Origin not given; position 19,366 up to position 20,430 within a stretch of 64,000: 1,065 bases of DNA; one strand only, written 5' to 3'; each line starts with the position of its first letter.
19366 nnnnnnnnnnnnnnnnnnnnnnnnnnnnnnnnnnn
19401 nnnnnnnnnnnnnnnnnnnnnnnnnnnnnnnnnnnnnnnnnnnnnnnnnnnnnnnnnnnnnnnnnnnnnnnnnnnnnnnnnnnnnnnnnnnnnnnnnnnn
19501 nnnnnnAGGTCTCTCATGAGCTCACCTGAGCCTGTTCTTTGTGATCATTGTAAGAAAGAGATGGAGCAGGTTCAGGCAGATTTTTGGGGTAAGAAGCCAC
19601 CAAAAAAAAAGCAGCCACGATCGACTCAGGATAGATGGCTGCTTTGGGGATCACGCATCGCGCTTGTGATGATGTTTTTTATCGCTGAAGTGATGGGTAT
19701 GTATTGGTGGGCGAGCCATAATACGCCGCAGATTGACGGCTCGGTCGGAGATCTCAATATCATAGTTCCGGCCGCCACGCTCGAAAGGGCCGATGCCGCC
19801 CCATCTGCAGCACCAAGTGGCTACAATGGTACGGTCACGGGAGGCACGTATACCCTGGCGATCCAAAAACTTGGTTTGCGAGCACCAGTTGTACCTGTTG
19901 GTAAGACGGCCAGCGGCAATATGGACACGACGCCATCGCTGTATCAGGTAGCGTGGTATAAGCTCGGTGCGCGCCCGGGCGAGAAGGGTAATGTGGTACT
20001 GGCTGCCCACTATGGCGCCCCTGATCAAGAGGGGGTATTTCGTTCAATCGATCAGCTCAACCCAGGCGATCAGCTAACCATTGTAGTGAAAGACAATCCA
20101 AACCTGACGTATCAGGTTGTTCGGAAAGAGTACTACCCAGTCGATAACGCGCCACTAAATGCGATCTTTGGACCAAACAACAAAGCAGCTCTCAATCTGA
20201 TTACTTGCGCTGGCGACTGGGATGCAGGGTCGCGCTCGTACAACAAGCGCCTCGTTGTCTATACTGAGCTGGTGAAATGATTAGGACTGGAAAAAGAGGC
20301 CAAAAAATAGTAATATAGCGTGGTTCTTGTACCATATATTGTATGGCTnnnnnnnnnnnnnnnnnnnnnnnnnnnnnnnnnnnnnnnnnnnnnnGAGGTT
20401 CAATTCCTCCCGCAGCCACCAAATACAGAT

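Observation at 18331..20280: Sortase with a dedicated LPDTG-anchored PD40 beta-propeller surface protein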

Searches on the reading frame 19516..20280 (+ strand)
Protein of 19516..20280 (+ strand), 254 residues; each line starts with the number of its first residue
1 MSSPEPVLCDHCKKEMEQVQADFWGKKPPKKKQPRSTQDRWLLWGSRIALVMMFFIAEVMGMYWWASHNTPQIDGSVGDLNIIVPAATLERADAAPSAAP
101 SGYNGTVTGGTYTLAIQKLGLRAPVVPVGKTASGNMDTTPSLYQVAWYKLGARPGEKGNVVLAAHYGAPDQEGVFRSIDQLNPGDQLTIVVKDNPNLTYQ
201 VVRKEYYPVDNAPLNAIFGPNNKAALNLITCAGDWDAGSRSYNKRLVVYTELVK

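Call 3: search_protein_families(library=pfam, proteins=[window:19516-20280:+], max_evalue=0.01)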
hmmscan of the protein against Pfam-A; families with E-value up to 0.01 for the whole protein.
window:19516-20280:+ (254 aa): 1 family
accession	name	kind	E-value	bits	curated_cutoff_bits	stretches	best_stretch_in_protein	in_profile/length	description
PF04203.18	Sortase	-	2.9e-20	72.7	26.6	1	114-253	1-125/125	Sortase domain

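Call 4: search_protein_families(library=ncbifam, proteins=[window:19516-20280:+], max_evalue=0.01)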
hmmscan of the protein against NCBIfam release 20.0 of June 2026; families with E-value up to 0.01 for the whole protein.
window:19516-20280:+ (254 aa): 7 families
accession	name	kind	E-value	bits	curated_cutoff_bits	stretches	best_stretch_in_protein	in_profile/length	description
NF033748.1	class_F_sortase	subfamily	1.4e-31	109.2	166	1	113-252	13-154/155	class F sortase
NF033747.1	class_E_sortase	subfamily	1.1e-09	38.5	160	1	110-253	70-206/211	class E sortase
TIGR01076.1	sortase_fam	subfamily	4e-08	33.2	39.35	1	152-251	34-126/136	sortase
NF033745.1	class_C_sortase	subfamily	1.3e-06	28.4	160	1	155-233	132-206/220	class C sortase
NF058671.1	sortase_SrtD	exception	1.8e-06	27.7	140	1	145-231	91-168/187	class D sortase, LPxTATN-specific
NF033746.1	class_D_sortase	subfamily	4.1e-06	26.7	165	1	145-232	37-115/135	class D sortase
TIGR03784.1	marine_sortase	equivalog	3.9e-05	23.3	158.25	1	147-249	80-173/174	class GN sortase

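Call 9: find_homologous_proteins(query=window:19516-20280:+, max_evalue=0.001)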
Query window:19516-20280:+ (254 aa): 802 proteins with E <= 0.001 among 1446 candidates; the best 120 are listed.
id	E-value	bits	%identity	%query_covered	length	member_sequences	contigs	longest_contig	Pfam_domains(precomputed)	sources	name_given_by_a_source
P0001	8.5e-166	568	96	100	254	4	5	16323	PF04203.19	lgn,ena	-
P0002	4.0e-95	336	74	80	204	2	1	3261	PF04203.19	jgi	-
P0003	5.3e-71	257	64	76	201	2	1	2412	PF04203.19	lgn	-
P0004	1.8e-32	131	46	56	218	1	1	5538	PF04203.19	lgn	-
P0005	1.9e-32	131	48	50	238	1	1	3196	PF04203.19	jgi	jgi:LPXTG-site transpeptidase (sortase) family protein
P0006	1.8e-31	128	39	81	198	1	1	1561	PF04203.19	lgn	-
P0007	2.1e-31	127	49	55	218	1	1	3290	PF04203.19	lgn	-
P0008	4.0e-31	127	46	55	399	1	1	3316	PF04203.19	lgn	-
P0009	1.3e-30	125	42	62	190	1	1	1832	PF04203.19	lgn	-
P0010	2.9e-30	124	44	56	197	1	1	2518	PF04203.19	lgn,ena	-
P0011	6.7e-30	123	42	63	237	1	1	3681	PF04203.19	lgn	-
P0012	9.4e-30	122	45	54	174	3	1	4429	PF04203.19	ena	-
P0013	9.5e-30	122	48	56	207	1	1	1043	PF04203.19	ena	-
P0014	9.9e-30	122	46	55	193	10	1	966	PF04203.19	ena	-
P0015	1.9e-29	121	45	55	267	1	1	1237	PF04203.19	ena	-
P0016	2.9e-29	120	42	63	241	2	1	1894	PF04203.19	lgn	-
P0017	4.2e-29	120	45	56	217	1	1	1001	PF04203.19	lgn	-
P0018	2.6e-28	117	46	56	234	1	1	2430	PF04203.19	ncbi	-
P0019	3.5e-28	117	48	55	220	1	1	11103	PF04203.19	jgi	-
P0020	4.2e-28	117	44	56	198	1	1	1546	PF04203.19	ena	-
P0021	4.9e-28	116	45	55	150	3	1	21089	PF04203.19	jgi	-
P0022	5.3e-28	116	43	57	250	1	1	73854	PF04203.19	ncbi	-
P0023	5.4e-28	116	40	68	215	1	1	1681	PF04203.19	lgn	-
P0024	6.2e-28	116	45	56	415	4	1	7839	PF04203.19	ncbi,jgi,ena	ncbi:MAG TPA: class F sortase [Ardenticatenaceae bacterium]|jgi:sortase (surface protein transpeptid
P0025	7.4e-28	116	45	55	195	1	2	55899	PF04203.19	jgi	jgi:sortase A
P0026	8.5e-28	116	40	64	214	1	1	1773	PF04203.19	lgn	-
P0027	1.1e-27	115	44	62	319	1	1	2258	PF04203.19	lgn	-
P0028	2.1e-27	114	45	55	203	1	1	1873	PF04203.19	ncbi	-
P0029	4.9e-27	113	40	62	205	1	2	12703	PF04203.19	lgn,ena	-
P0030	7.6e-27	113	44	55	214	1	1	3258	PF04203.19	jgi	jgi:LPXTG-site transpeptidase (sortase) family protein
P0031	8.8e-27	112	44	56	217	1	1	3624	PF04203.19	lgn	-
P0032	9.9e-27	112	42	57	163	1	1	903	PF04203.19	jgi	jgi:LPXTG-site transpeptidase (sortase) family protein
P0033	1.1e-26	112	45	55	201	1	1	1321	PF04203.19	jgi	jgi:sortase A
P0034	1.2e-26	112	42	61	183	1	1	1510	PF04203.19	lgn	-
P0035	1.7e-26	111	45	61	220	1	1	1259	PF04203.19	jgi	jgi:sortase (surface protein transpeptidase)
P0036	2.1e-26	111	40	63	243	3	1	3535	PF04203.19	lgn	-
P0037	2.4e-26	111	39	58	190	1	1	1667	PF04203.19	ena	-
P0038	8.4e-26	109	40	65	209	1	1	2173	PF04203.19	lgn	-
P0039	9.2e-26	109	39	58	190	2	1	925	PF04203.19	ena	-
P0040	1.4e-25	108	42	55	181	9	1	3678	PF04203.19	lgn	-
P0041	1.6e-25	108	43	55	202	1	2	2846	PF04203.19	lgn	-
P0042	3.1e-25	107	42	56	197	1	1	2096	PF04203.19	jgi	jgi:LPXTG-site transpeptidase (sortase) family protein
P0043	4.2e-25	107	40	56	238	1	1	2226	PF04203.19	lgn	-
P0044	5.2e-25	107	43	55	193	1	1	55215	PF04203.19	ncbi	-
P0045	6.0e-25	106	41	55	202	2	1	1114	PF04203.19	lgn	-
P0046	6.4e-25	106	44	55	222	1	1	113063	PF04203.19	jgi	jgi:LPXTG-site transpeptidase (sortase) family protein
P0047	7.3e-25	106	35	79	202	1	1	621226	PF04203.19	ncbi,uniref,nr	ncbi:class F sortase [Rossellomorea aquimaris]|uniref:class F sortase n=1 Tax=Rossellomorea aquimari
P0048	8.4e-25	106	41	55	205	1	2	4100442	PF04203.19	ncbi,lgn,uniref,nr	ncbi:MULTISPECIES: class F sortase [Bacillaceae]|uniref:Class F sortase n=1 Tax=Metabacillus sedimin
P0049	8.8e-25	106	41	55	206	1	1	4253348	PF04203.19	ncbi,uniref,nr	ncbi:class F sortase [Bacillus sp. FJAT-42376]|uniref:class F sortase n=1 Tax=Bacillus sp. FJAT-4237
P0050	8.9e-25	106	46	56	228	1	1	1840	PF04203.19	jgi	jgi:hypothetical protein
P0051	8.9e-25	106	40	56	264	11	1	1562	PF04203.19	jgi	jgi:sortase A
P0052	9.0e-25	106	44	55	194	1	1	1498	PF04203.19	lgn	-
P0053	1.1e-24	105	43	56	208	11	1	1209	PF04203.19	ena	-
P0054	2.1e-24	105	43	55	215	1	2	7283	PF04203.19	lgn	-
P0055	2.1e-24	105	43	53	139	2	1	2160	PF04203.19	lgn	-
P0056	2.2e-24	104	42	56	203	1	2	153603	PF04203.19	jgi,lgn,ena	-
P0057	2.3e-24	104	41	55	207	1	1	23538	PF04203.19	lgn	-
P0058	3.1e-24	104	41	55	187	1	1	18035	PF04203.19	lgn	-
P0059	4.0e-24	104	38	72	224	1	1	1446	PF04203.19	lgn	-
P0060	4.5e-24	103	36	65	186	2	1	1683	PF04203.19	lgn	-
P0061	5.2e-24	103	43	56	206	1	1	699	PF04203.19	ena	-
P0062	6.0e-24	103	40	55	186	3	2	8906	PF04203.19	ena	-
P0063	6.3e-24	103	40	55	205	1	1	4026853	PF04203.19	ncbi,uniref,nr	ncbi:class F sortase [Metabacillus sp. KIGAM252]|uniref:Class F sortase n=1 Tax=Metabacillus flavus 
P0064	9.1e-24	102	42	55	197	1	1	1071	PF04203.19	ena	-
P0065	9.9e-24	102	41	55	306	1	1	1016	PF04203.19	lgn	-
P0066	1.2e-23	102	41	54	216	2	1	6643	PF04203.19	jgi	jgi:LPXTG-site transpeptidase (sortase) family protein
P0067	1.3e-23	102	36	85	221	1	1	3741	PF04203.19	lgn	-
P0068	2.1e-23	101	43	55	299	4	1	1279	PF04203.19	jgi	jgi:sortase (surface protein transpeptidase)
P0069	2.2e-23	101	42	55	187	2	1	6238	PF04203.19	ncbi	-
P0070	2.2e-23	101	43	55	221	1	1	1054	PF04203.19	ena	-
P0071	2.2e-23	101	38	74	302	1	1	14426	PF04203.19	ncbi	-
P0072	2.3e-23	101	36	55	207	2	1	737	PF04203.19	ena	-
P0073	2.4e-23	101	34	81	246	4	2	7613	PF04203.19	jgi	-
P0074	2.5e-23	101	44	55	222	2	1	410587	PF04203.19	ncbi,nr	ncbi:hypothetical protein AAV98_04275 [Bacillus sp. CHD6a]|nr:hypothetical protein AAV98_04275 [Baci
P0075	2.8e-23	101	39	63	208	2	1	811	PF04203.19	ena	-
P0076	2.8e-23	101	40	54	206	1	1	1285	PF04203.19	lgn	-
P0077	2.8e-23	101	43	55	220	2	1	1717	PF04203.19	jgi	-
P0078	3.0e-23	101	42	56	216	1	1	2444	PF04203.19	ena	-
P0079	3.2e-23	101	40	55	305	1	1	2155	PF04203.19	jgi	jgi:sortase (surface protein transpeptidase)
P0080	3.9e-23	100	36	63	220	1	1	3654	PF04203.19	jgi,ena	-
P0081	4.1e-23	100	40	55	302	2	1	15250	PF04203.19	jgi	jgi:sortase (surface protein transpeptidase)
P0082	4.3e-23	100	37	55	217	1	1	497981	PF04203.19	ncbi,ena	-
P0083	5.2e-23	100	41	55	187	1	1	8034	PF04203.19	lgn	-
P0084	5.3e-23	100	41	55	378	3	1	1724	PF04203.19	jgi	jgi:hypothetical protein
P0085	5.3e-23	100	38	54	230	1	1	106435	PF04203.19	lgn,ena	-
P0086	5.8e-23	100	40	59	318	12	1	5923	PF04203.19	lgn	-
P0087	6.1e-23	100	38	70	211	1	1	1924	PF04203.19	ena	-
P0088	6.6e-23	100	42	55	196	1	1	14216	PF04203.19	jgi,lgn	-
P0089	6.7e-23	100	40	55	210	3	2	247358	PF04203.19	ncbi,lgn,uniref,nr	ncbi:class F sortase [Jeotgalibacillus terrae]|uniref:Class F sortase n=1 Tax=Jeotgalibacillus terra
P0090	6.8e-23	100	43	56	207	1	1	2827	PF04203.19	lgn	-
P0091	8.6e-23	99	42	55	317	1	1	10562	PF04203.19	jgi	jgi:LPXTG-site transpeptidase (sortase) family protein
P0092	8.8e-23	99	36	67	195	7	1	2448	PF04203.19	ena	-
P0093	9.0e-23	99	39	63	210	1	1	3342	PF04203.19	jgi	jgi:sortase (surface protein transpeptidase)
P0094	9.8e-23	99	39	55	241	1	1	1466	PF04203.19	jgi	jgi:sortase (surface protein transpeptidase)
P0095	1.1e-22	99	39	57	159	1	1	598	PF04203.19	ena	-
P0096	1.2e-22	99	40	55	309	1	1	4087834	PF04203.19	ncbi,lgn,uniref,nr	ncbi:Sortase family protein [Bacillus sp. THAF10]|uniref:class F sortase n=1 Tax=Bacillus sp. THAF10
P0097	1.6e-22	98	38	55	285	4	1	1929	PF04203.19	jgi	jgi:sortase (surface protein transpeptidase)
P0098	1.6e-22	98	36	68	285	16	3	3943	PF04203.19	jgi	jgi:sortase (surface protein transpeptidase)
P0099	2.0e-22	98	39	54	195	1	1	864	PF04203.19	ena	-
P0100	2.1e-22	98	35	80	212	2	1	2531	PF04203.19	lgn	-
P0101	2.1e-22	98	40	61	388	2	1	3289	PF04203.19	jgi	jgi:sortase (surface protein transpeptidase)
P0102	2.5e-22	98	42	55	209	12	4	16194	PF04203.19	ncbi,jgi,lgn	-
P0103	2.6e-22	98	41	55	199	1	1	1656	PF04203.19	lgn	-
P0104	2.6e-22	98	40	55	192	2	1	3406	PF04203.19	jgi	-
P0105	2.6e-22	98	40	55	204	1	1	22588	PF04203.19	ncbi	-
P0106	3.0e-22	97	39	56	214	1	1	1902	PF04203.19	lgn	-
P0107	3.6e-22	97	39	54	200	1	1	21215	PF04203.19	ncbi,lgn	-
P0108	3.7e-22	97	35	67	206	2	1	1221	PF04203.19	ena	-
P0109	3.9e-22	97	40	55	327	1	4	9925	PF04203.19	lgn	-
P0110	3.9e-22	97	39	55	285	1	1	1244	PF04203.19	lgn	-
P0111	4.1e-22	97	41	55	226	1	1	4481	PF04203.19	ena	-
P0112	4.1e-22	97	37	63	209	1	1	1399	PF04203.19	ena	-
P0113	4.2e-22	97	40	55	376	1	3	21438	PF04203.19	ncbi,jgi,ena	-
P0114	4.2e-22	97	39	70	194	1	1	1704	PF04203.19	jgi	jgi:sortase A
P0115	4.3e-22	97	37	67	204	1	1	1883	PF04203.19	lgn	-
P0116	5.6e-22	97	41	56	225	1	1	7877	PF04203.19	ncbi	-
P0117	5.9e-22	97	39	55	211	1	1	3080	PF04203.19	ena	-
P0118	6.0e-22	96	41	55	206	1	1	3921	PF04203.19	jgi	jgi:LPXTG-site transpeptidase (sortase) family protein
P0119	6.1e-22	96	37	66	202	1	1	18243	PF04203.19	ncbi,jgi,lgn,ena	-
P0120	6.2e-22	96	40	56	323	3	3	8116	PF04203.19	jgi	jgi:hypothetical protein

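Call 11: find_encoding_contigs(protein=P0001, flank=6000, max_places=6)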
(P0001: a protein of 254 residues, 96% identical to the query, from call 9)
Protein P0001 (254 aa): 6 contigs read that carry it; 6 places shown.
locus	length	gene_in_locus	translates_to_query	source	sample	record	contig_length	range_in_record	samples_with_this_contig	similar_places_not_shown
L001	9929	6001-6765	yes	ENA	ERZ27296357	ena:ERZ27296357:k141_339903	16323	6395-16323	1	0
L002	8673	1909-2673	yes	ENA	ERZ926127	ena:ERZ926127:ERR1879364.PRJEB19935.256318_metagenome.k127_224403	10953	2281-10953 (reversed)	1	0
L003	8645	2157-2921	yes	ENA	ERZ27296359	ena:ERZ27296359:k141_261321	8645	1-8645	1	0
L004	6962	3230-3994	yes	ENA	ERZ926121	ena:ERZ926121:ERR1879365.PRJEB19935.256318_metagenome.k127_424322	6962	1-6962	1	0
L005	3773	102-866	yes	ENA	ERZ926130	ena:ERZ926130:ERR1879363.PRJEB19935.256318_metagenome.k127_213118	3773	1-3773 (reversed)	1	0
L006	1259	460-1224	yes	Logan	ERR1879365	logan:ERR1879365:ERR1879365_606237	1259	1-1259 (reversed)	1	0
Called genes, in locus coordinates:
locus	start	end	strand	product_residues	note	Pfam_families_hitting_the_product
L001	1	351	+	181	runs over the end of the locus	-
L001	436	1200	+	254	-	PF02463:SMC_N (faint), PF00005:ABC_tran, PF13175:AAA_15 (faint), PF13304:AAA_21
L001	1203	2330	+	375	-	PF12698:ABC2_membrane_3, PF01061:ABC2_membrane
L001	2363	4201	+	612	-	PF09972:DUF2207, PF20990:DUF2207_C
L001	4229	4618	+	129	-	PF04977:DivIC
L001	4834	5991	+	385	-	PF00930:DPPIV_N (faint), PF26549:Tricorn_N, PF07676:PD40 (weak), PF26550:Tricorn_2nd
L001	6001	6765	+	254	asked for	PF04203:Sortase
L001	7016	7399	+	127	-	-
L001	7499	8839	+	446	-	PF01171:ATP_bind_3, PF11734:TilS_C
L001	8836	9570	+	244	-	PF06480:FtsH_ext, PF00004:AAA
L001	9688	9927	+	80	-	?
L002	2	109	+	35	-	?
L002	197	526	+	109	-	PF04977:DivIC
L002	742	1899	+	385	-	PF00930:DPPIV_N (faint), PF26549:Tricorn_N, PF07676:PD40 (weak), PF26550:Tricorn_2nd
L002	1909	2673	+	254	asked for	PF04203:Sortase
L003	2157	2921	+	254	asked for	PF04203:Sortase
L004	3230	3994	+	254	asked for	PF04203:Sortase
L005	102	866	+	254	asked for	PF04203:Sortase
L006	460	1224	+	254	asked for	PF04203:Sortase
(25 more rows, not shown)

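Call 14: find_encoding_contigs(protein=P0002, flank=6000, max_places=4)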
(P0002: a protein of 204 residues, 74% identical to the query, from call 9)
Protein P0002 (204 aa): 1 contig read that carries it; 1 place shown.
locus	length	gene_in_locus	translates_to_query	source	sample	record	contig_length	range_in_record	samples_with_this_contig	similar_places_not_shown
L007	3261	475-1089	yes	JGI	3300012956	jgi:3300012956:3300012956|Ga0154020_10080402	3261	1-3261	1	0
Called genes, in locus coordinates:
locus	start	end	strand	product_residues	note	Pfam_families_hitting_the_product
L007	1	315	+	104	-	?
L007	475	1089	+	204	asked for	PF04203:Sortase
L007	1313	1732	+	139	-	-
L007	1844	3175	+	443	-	PF01171:ATP_bind_3, PF11734:TilS_C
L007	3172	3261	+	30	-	?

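Call 15: find_encoding_contigs(protein=P0003, flank=6000, max_places=4)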
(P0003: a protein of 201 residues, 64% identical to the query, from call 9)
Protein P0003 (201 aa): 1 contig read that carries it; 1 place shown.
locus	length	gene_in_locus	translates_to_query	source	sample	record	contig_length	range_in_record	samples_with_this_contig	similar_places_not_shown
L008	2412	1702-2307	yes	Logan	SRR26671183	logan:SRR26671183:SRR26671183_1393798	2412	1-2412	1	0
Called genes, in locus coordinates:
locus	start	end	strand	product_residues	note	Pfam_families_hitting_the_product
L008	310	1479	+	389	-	PF00930:DPPIV_N (faint), PF25174:Beta-prop_THOC3 (faint), PF26550:Tricorn_2nd (faint), PF26549:Tricorn_N, PF07676:PD40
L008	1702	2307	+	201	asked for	PF04203:Sortase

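Call 18: find_related_loci(query=A1, collection=genome_contigs, flank=6000)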
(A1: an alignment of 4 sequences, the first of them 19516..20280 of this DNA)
Query A1 (254 aa) in genome_contigs; peptide patterns used: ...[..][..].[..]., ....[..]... (x = any residue, [..] = any of these).
103 stretches matched a pattern, but none encodes a relative of the query by tblastn (E <= 1e-3).

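Call 29: search_solved_structures(query=window:19516-20280:+, max_evalue=0.01, show_alignments=3)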
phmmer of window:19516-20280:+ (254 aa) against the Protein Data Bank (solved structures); distinct sequences matched with E-value up to 0.01: 1.
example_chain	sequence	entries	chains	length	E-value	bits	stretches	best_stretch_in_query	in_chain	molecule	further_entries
4d70_A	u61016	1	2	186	0.0011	21.8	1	144-207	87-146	SORTASE FAMILY PROTEIN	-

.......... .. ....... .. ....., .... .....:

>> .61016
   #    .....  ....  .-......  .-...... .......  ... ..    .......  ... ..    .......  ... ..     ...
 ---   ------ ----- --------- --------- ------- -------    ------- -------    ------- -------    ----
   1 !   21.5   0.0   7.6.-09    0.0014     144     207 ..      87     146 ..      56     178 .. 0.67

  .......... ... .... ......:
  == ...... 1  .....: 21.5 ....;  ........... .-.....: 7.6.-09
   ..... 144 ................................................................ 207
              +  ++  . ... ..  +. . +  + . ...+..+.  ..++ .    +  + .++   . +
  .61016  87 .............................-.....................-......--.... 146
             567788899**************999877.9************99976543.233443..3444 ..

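Call 43: predict_structure(alignment_id=A4)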
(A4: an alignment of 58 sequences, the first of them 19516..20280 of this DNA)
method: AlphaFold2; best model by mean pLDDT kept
length: 254 residues; sequences in the alignment: 58
mean_pLDDT: 83.3   pTM: 0.58
mean pLDDT of the five models: 83.3, 83.1, 82.6, 82.3, 82.0
residues with pLDDT >= 90: 149; 70-90: 49; 50-70: 31; < 50: 25
segments of 3 or more residues with pLDDT < 50: 79-81, 83-86, 88-103
pLDDT, mean of each block of 10 residues (from residue 1): 65 81 68 69 89 97 92 56 46 41 50 95 95 89 95 94 92 96 98 91 97 95 96 93 97 93
secondary structure, 60 per line:
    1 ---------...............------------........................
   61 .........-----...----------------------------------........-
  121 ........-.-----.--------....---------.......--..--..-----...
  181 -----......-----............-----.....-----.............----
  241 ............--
elements in order: H10-24 H37-69 E112-116 E121-128 E145-148 E158-164 E186-191 E197-208 H214-218 E224-236 E241-252
